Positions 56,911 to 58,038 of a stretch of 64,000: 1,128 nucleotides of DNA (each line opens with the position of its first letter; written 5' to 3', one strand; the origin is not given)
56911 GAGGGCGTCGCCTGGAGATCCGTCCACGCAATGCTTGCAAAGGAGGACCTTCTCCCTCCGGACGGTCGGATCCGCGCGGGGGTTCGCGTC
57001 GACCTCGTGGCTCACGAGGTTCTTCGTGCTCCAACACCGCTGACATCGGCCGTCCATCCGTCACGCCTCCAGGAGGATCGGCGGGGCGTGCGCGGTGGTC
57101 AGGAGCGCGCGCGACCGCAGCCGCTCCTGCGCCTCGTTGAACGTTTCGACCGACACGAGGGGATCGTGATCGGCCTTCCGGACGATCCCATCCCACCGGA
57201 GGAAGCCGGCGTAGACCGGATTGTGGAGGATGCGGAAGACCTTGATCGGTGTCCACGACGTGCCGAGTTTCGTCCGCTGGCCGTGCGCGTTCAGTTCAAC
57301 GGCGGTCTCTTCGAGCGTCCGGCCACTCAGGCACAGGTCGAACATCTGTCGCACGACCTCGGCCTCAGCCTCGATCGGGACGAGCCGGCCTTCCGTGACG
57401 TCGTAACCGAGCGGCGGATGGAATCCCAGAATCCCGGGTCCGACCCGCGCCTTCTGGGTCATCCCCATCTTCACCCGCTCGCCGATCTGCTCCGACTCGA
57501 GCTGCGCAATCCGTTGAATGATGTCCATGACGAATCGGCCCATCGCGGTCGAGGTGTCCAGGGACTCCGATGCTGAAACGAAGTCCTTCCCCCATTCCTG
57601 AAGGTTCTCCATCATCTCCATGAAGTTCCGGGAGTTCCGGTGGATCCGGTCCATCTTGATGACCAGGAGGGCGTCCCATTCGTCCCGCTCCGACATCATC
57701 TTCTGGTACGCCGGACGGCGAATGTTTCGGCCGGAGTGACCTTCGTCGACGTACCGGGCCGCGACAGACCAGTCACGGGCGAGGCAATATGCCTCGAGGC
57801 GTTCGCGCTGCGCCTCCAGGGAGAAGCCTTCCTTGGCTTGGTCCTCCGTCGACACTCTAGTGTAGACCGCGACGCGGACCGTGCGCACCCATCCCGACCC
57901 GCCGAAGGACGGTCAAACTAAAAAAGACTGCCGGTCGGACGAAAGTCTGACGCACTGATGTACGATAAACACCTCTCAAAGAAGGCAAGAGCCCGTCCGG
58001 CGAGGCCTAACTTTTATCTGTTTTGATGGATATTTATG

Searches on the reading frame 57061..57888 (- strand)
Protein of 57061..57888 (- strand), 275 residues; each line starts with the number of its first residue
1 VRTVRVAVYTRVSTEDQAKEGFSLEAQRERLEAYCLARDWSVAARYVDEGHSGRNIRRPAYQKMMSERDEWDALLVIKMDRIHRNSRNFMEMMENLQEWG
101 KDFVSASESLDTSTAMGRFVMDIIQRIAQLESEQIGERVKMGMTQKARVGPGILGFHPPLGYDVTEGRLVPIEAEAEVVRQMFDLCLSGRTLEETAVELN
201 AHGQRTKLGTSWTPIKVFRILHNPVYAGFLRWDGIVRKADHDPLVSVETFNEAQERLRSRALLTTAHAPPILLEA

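Call 4: search_protein_families(library=pfam, proteins=[window:57061-57888:-], max_evalue=0.01)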
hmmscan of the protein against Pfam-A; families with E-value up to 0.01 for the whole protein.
window:57061-57888:- (275 aa): 2 families
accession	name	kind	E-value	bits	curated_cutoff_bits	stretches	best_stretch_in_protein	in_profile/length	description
PF00239.26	Resolvase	-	1.2e-37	129.6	23.3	1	6-150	1-143/145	Resolvase, N terminal domain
PF07508.19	Recombinase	-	7.5e-19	68.3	21.1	1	173-260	1-102/102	Recombinase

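Call 8: search_protein_families(library=ncbifam, proteins=[window:57061-57888:-], max_evalue=0.01)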
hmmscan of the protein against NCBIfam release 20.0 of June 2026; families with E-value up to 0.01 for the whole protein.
window:57061-57888:- (275 aa): 7 families
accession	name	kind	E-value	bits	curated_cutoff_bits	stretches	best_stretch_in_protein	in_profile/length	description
NF047343.1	SCCmet_CcrB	equivalog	9.5e-37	126.8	900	1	2-231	5-237/542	cassette chromosome recombinase CcrB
NF047347.1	SCCmet_CcrC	equivalog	1.9e-33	115.8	900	1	5-233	4-241/558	cassette chromosome recombinase CcrC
NF047344.1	SCCmet_CcrA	equivalog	3.6e-28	98.9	700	1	7-258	5-249/442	cassette chromosome recombinase CcrA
NF041201.1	recomb_XisF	equivalog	2.5e-24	86.1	375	1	8-258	3-276/465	fdxN element excision recombinase XisF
NF033518.0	transpos_IS607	equivalog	1.1e-09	38.1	110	1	4-93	54-141/187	IS607 family transposase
NF049883.1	resolv_YneB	equivalog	1.4e-07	31.2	175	1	6-147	2-143/211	YneB family resolvase-like protein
NF009949.0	PRK13413.1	equivalog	0.00035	20.3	272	1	7-96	3-84/203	master DNA invertase Mpi family serine-type recombinase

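Call 9: search_protein_families(library=phrogs, proteins=[window:57061-57888:-], max_evalue=0.01)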
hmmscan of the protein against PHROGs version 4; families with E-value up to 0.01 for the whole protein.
window:57061-57888:- (275 aa): 4 families
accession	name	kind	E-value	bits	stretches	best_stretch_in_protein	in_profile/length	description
phrog_95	-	integration and excision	3.2e-92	311.2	1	2-261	86-359/651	integrase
phrog_125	-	DNA, RNA and nucleotide metabolism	1.5e-39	137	1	3-223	19-202/254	DNA invertase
phrog_6620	-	integration and excision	1.1e-08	35.9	1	5-102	57-151/201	transposase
phrog_7701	-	DNA, RNA and nucleotide metabolism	0.00018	22.8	1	158-260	4-88/137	DNA invertase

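Call 10: find_encoding_contigs(protein=window:57061-57888:-, flank=10000, max_places=10)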
Protein window:57061-57888:- (275 aa): 16 contigs read that carry it; 10 places shown.
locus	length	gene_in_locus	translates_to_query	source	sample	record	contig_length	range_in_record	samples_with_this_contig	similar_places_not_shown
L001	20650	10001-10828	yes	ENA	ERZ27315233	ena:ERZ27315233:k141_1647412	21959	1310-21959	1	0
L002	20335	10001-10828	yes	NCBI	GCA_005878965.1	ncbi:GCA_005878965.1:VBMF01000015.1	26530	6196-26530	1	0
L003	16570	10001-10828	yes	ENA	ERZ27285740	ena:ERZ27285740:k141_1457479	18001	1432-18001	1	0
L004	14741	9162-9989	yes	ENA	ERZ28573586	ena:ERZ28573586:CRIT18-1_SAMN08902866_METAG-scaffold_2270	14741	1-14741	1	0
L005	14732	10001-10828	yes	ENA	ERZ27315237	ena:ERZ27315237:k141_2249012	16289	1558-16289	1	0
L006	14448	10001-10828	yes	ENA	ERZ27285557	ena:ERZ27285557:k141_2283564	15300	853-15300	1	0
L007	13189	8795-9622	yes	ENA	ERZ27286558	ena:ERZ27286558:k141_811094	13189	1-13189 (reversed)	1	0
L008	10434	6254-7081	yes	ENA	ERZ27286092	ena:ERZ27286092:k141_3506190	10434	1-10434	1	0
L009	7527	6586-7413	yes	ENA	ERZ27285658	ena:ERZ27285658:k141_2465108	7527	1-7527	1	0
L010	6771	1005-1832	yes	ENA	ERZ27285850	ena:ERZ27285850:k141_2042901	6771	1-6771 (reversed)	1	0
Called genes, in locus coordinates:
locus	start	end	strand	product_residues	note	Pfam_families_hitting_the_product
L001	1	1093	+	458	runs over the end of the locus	PF12706:Lactamase_B_2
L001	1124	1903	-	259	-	PF01135:PCMT, PF01596:Methyltransf_3, PF08704:GCD14, PF01209:Ubie_methyltran (faint), PF13847:Methyltransf_31, PF08241:Methyltransf_11 (weak), PF13649:Methyltransf_25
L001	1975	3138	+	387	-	PF02653:BPD_transp_2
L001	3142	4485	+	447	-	-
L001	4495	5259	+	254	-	PF00005:ABC_tran, PF02463:SMC_N (faint), PF13304:AAA_21, PF12399:BCA_ABC_TP_C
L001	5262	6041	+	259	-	PF13555:AAA_29 (weak), PF00005:ABC_tran, PF13304:AAA_21 (weak)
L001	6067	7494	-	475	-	PF13433:Peripla_BP_5, PF13458:Peripla_BP_6, PF01094:ANF_receptor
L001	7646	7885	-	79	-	-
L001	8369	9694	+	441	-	PF00368:HMG-CoA_red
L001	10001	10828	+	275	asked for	PF00239:Resolvase, PF07508:Recombinase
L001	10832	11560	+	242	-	PF07508:Recombinase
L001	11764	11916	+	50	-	PF24434:DUF7557 (weak)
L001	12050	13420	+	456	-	PF03215:Rad17 (faint), PF05496:RuvB_N (weak), PF00004:AAA, PF13401:AAA_22 (faint), PF21960:RCF1-5-like_lid, PF25361:AAA_lid_RFC1 (weak)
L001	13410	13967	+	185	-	-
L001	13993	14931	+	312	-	PF04055:Radical_SAM, PF08608:Wyosine_form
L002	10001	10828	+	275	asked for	PF00239:Resolvase, PF07508:Recombinase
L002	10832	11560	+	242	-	PF07508:Recombinase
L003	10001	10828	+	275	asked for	PF00239:Resolvase, PF07508:Recombinase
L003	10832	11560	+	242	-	PF07508:Recombinase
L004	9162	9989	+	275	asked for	PF00239:Resolvase, PF07508:Recombinase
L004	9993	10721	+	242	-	PF07508:Recombinase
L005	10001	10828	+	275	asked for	PF00239:Resolvase, PF07508:Recombinase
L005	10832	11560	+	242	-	PF07508:Recombinase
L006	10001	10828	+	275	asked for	PF00239:Resolvase, PF07508:Recombinase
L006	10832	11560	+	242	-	PF07508:Recombinase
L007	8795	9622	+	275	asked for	PF00239:Resolvase, PF07508:Recombinase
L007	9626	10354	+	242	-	PF07508:Recombinase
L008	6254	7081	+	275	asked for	PF00239:Resolvase, PF07508:Recombinase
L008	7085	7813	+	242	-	PF07508:Recombinase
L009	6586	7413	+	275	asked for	PF00239:Resolvase, PF07508:Recombinase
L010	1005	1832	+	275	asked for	PF00239:Resolvase, PF07508:Recombinase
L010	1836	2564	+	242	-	PF07508:Recombinase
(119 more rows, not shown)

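Call 24: find_homologous_proteins(query=window:57061-57888:-)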
Query window:57061-57888:- (275 aa): 3634 proteins with E <= 0.001 among 4569 candidates; the best 120 are listed.
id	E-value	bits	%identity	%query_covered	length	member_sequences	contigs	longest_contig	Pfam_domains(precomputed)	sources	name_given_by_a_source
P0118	6.2e-165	565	90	99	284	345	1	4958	PF07508.20,PF00239.27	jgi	-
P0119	1.7e-163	560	89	100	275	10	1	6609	PF07508.20,PF00239.27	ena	-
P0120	1.2e-162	558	92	100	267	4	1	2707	PF07508.20,PF00239.27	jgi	-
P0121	4.7e-160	549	90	98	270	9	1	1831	PF07508.20,PF00239.27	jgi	-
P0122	2.7e-158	543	92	100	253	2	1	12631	PF07508.20,PF00239.27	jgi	-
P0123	3.4e-153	527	84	100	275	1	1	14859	PF07508.20,PF00239.27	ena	-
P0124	5.8e-153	526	84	99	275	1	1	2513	PF07508.20,PF00239.27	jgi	-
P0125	1.2e-152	525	84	100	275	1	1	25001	PF07508.20,PF00239.27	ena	-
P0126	2.1e-152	524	84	99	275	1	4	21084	PF07508.20,PF00239.27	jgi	-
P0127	1.1e-151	522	87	94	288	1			PF07508.20,PF00239.27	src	-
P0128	2.6e-151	520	84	99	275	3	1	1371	PF07508.20,PF00239.27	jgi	-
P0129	6.5e-151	519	82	99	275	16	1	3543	PF07508.20,PF00239.27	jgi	-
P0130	1.0e-150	518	83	100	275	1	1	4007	PF07508.20,PF00239.27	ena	-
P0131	1.3e-148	512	81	100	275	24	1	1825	PF07508.20,PF00239.27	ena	-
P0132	2.2e-146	504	81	100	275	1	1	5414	PF07508.20,PF00239.27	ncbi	-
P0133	1.4e-145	502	79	100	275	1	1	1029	PF07508.20,PF00239.27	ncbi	-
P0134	3.7e-145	500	79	100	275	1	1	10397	PF07508.20,PF00239.27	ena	-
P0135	7.3e-145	499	79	100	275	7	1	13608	PF07508.20,PF00239.27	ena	-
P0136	8.1e-145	499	80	100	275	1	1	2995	PF07508.20,PF00239.27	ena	-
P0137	1.2e-144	499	79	99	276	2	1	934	PF07508.20,PF00239.27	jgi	jgi:site-specific DNA recombinase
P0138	2.8e-144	497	81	99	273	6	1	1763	PF07508.20,PF00239.27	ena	-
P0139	5.5e-144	496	81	99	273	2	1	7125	PF07508.20,PF00239.27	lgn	-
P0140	7.4e-144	496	80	99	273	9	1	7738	PF07508.20,PF00239.27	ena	-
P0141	2.0e-143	495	79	99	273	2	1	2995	PF07508.20,PF00239.27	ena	-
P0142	9.8e-143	492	79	99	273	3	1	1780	PF07508.20,PF00239.27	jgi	jgi:site-specific DNA recombinase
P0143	1.1e-142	492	76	100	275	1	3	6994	PF07508.20,PF00239.27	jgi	-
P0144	2.2e-142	491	80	99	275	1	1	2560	PF07508.20,PF00239.27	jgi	jgi:site-specific DNA recombinase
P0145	2.4e-142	491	79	100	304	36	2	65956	PF07508.20,PF00239.27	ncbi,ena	-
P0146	3.2e-142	491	79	99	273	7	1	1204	PF07508.20,PF00239.27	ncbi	-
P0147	3.8e-142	490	78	100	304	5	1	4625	PF07508.20,PF00239.27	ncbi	-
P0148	1.1e-141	489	77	99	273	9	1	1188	PF07508.20,PF00239.27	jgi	-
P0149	1.8e-141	488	93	84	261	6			PF07508.20,PF00239.27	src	-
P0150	4.7e-141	487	81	96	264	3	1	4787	PF07508.20,PF00239.27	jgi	jgi:site-specific DNA recombinase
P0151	4.7e-141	487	77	100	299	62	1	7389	PF07508.20,PF00239.27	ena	-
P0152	7.3e-141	486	77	98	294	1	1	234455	PF07508.20,PF00239.27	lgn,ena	-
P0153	1.9e-140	485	79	99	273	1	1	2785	PF07508.20,PF00239.27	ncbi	-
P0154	2.2e-140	485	78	99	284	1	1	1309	PF07508.20,PF00239.27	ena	-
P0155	2.4e-140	484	79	99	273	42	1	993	PF07508.20,PF00239.27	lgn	-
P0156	9.7e-140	482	79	99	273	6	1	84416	PF07508.20,PF00239.27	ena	-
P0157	1.1e-139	482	79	99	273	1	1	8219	PF07508.20,PF00239.27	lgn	-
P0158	1.1e-139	482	78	99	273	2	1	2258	PF07508.20,PF00239.27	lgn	-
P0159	3.6e-139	481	77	99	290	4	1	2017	PF07508.20,PF00239.27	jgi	jgi:site-specific DNA recombinase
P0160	3.7e-139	481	78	99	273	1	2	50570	PF07508.20,PF00239.27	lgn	-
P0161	4.2e-139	480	78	99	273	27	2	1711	PF07508.20,PF00239.27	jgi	-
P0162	5.5e-139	480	77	100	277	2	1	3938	PF07508.20,PF00239.27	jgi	jgi:site-specific DNA recombinase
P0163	7.9e-139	479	77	100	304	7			PF07508.20,PF00239.27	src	-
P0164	3.2e-138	478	77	99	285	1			PF07508.20,PF00239.27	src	-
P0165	4.1e-138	477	77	99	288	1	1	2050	PF07508.20,PF00239.27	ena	-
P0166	4.4e-138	477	77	99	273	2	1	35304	PF07508.20,PF00239.27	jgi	jgi:site-specific DNA recombinase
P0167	5.1e-138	477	75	99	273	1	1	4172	PF07508.20,PF00239.27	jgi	jgi:site-specific DNA recombinase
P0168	6.4e-138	477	77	99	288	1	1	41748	PF07508.20,PF00239.27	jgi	jgi:DNA invertase Pin-like site-specific DNA recombinase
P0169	7.2e-138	476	77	99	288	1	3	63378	PF07508.20,PF00239.27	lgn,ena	-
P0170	9.2e-138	476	77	99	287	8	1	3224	PF07508.20,PF00239.27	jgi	jgi:DNA invertase Pin-like site-specific DNA recombinase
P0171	1.7e-137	475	75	99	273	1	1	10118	PF07508.20,PF00239.27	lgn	-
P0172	3.4e-137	474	75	99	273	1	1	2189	PF07508.20,PF00239.27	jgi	jgi:DNA invertase Pin-like site-specific DNA recombinase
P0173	6.0e-137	473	85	88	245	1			PF07508.20,PF00239.27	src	-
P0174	1.4e-136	472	77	99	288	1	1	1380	PF07508.20,PF00239.27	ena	-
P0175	5.9e-135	467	76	100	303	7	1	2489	PF07508.20,PF00239.27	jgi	-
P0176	3.1e-134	464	75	99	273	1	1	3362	PF07508.20,PF00239.27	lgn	-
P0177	1.8e-133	462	74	98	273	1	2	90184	PF07508.20,PF00239.27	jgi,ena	-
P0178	3.0e-133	461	76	99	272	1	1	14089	PF07508.20,PF00239.27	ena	-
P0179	4.7e-133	461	79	92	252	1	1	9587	PF07508.20,PF00239.27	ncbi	-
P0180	5.0e-133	460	76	96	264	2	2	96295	PF07508.20,PF00239.27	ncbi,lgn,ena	-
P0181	5.7e-133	460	74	99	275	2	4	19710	PF07508.20,PF00239.27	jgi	-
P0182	5.1e-132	457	100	75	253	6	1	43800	PF07508.20,PF00239.27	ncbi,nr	ncbi:hypothetical protein AUG86_00340 [Euryarchaeota archaeon 13_1_20CM_4_64_14]|nr:MAG: hypothetica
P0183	9.6e-132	456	74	100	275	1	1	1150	PF07508.20,PF00239.27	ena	-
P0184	9.7e-132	456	75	98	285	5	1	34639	PF07508.20,PF00239.27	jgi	jgi:DNA invertase Pin-like site-specific DNA recombinase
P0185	1.2e-131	456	74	99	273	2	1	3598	PF07508.20,PF00239.27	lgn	-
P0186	7.1e-131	453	73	99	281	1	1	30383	PF07508.20,PF00239.27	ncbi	-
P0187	4.9e-130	451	72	99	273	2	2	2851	PF07508.20,PF00239.27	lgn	-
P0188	8.1e-130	450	73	99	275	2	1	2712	PF07508.20,PF00239.27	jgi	-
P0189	1.1e-129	450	74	98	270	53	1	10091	PF07508.20,PF00239.27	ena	-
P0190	1.3e-129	449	73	99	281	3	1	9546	PF07508.20,PF00239.27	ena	-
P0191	2.2e-129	449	73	98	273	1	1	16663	PF07508.20,PF00239.27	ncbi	-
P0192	2.7e-129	448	72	99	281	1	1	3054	PF07508.20,PF00239.27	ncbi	-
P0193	3.0e-129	448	72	100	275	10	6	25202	PF07508.20,PF00239.27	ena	-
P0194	3.2e-129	448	71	99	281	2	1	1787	PF07508.20,PF00239.27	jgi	-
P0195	4.4e-129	448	73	100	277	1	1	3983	PF07508.20,PF00239.27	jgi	jgi:DNA invertase Pin-like site-specific DNA recombinase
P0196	9.5e-129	446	72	99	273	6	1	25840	PF07508.20,PF00239.27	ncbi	-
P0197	1.0e-128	446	76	100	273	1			PF07508.20,PF00239.27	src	-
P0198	1.9e-128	445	72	100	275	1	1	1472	PF07508.20,PF00239.27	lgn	-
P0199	2.7e-128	445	74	99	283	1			PF07508.20,PF00239.27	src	-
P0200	1.1e-127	443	71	99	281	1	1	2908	PF07508.20,PF00239.27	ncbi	-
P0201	1.8e-126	439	72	100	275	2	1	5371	PF07508.20,PF00239.27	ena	-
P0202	3.4e-126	438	72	99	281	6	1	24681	PF07508.20,PF00239.27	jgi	-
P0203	1.5e-125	436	70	99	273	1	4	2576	PF07508.20,PF00239.27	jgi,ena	-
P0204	1.5e-125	436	70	100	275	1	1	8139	PF07508.20,PF00239.27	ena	-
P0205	3.3e-125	435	71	99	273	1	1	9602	PF07508.20,PF00239.27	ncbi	ncbi:MAG: recombinase family protein [Methanobacteriota archaeon]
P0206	3.7e-125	435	75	95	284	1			PF07508.20,PF00239.27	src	-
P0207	1.1e-124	433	74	92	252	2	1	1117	PF07508.20,PF00239.27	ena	-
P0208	3.6e-124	431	72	99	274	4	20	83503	PF07508.20,PF00239.27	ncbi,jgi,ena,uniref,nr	ncbi:MAG: site-specific recombinase [Euryarchaeota archaeon RBG_19FT_COMBO_69_17]|uniref:Site-specif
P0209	3.9e-123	428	71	99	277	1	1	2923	PF07508.20,PF00239.27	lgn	-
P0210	1.2e-122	426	69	99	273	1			PF07508.20,PF00239.27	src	-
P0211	1.6e-122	426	71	99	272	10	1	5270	PF07508.20,PF00239.27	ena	-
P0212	7.3e-122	424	70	99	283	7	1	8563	PF07508.20,PF00239.27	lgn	-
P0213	7.5e-122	424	68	99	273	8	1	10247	PF07508.20,PF00239.27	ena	-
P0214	7.7e-122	424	72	99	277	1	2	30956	PF07508.20,PF00239.27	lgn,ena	-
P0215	1.1e-121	423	69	99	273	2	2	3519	PF07508.20,PF00239.27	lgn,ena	-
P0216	1.8e-121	423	70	98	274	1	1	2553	PF07508.20,PF00239.27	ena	-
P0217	1.9e-121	423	71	98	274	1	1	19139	PF07508.20,PF00239.27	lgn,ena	-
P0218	2.4e-121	422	71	99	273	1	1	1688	PF07508.20,PF00239.27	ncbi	-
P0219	3.7e-121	422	70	99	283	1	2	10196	PF07508.20,PF00239.27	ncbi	-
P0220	3.8e-121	422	69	99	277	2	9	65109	PF07508.20,PF00239.27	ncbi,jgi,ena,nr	ncbi:MAG TPA: recombinase family protein [Thermoplasmata archaeon]|nr:recombinase family protein [Th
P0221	8.7e-121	420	70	98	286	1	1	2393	PF07508.20,PF00239.27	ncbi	-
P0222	1.8e-120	419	70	98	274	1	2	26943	PF07508.20,PF00239.27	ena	-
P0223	2.2e-120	419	69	99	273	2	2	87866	PF07508.20,PF00239.27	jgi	jgi:DNA invertase Pin-like site-specific DNA recombinase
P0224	2.2e-120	419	71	97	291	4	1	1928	PF07508.20,PF00239.27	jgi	-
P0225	3.1e-120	419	69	99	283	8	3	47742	PF07508.20,PF00239.27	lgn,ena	-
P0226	9.8e-120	417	69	100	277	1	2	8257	PF07508.20,PF00239.27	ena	-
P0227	1.0e-119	417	69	98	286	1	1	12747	PF07508.20,PF00239.27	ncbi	-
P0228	2.4e-119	416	72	93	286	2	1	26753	PF07508.20,PF00239.27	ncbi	-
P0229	3.8e-119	415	69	99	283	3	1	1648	PF07508.20,PF00239.27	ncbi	-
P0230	5.2e-119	415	67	99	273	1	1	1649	PF07508.20,PF00239.27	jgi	-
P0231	1.3e-118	413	69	99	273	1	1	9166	PF07508.20,PF00239.27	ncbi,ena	-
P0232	2.4e-118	412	70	99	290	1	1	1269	PF07508.20,PF00239.27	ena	-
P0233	3.2e-118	412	69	99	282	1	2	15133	PF07508.20,PF00239.27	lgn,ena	-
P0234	3.3e-118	412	68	99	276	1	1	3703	PF07508.20,PF00239.27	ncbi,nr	ncbi:MAG TPA: recombinase family protein [Thermoplasmata archaeon]|nr:recombinase family protein [Th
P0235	3.6e-118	412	70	98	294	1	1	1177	PF07508.20,PF00239.27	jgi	-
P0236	4.0e-118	412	69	99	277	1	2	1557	PF07508.20,PF00239.27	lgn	-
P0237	4.3e-118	412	70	99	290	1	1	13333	PF07508.20,PF00239.27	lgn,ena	-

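Call 54: search_protein_families(library=padloc, proteins=[window:57061-57888:-], max_evalue=0.01)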
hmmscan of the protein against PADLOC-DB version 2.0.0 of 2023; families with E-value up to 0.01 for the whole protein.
window:57061-57888:- (275 aa): 0 families
